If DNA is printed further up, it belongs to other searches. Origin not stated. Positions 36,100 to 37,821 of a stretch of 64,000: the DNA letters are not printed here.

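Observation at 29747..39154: LysR-controlled MFS-HyuA-HyuB-MmgE/PrpD-ASL-like lyase operon: candidate uncharacterised C-N bond catabolic pathway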

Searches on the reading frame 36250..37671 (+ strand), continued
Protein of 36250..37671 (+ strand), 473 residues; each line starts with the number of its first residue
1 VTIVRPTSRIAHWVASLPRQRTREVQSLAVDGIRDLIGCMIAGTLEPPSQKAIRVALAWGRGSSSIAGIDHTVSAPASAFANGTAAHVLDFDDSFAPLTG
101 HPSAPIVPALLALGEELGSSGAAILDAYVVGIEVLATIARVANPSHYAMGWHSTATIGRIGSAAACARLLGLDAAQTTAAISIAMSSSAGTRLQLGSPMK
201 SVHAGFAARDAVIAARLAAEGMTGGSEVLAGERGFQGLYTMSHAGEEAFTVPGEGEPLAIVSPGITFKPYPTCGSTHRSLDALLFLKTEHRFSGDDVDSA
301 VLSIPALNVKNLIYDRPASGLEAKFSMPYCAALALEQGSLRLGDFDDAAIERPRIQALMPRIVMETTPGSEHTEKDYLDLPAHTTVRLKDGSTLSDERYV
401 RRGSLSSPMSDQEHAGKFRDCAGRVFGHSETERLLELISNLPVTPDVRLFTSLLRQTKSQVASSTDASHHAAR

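Call 90: find_related_loci(query=A2, collection=metagenome_contigs, flank=10000)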
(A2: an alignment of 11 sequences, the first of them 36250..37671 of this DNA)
Query A2 (473 aa) in metagenome_contigs; peptide patterns used: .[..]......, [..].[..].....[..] (x = any residue, [..] = any of these).
600 stretches matched a pattern (row limit reached: there are more); 502 encode a relative of the query (tblastn E <= 1e-3); the best 80 are kept; 80 distinct loci.
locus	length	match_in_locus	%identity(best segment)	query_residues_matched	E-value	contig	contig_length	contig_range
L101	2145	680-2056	48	7-465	2e-124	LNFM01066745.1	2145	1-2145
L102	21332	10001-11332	45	7-454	3e-110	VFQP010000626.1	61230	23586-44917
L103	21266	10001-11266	46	1-432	8e-110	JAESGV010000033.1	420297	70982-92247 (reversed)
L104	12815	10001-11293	45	7-441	3e-108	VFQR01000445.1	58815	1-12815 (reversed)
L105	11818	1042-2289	48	7-426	1e-105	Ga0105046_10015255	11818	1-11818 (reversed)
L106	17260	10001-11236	45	10-421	9e-105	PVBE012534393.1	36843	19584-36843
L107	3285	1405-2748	40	7-454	2e-106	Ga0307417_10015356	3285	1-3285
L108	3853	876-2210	43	10-455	4e-105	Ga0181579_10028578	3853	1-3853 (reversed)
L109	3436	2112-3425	43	10-448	6e-105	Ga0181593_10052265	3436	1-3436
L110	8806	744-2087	40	7-454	6e-102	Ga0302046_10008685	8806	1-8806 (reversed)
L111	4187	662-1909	44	3-422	7e-103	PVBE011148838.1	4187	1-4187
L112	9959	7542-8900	40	3-455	3e-101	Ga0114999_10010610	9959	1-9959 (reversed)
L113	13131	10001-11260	40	2-421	5e-101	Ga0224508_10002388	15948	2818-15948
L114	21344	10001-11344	41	7-455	6e-101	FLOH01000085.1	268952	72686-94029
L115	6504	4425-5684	49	1-426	2e-100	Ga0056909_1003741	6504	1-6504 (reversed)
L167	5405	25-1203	41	29-421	4e-88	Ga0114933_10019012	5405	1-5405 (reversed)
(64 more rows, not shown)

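Call 96: search_protein_families(library=ncbifam, proteins=[L094:9030-10004:+], max_evalue=1e-10)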
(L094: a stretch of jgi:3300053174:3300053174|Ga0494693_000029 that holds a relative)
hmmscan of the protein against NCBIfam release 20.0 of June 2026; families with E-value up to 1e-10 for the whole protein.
L094:9030-10004:+ (324 aa): 0 families
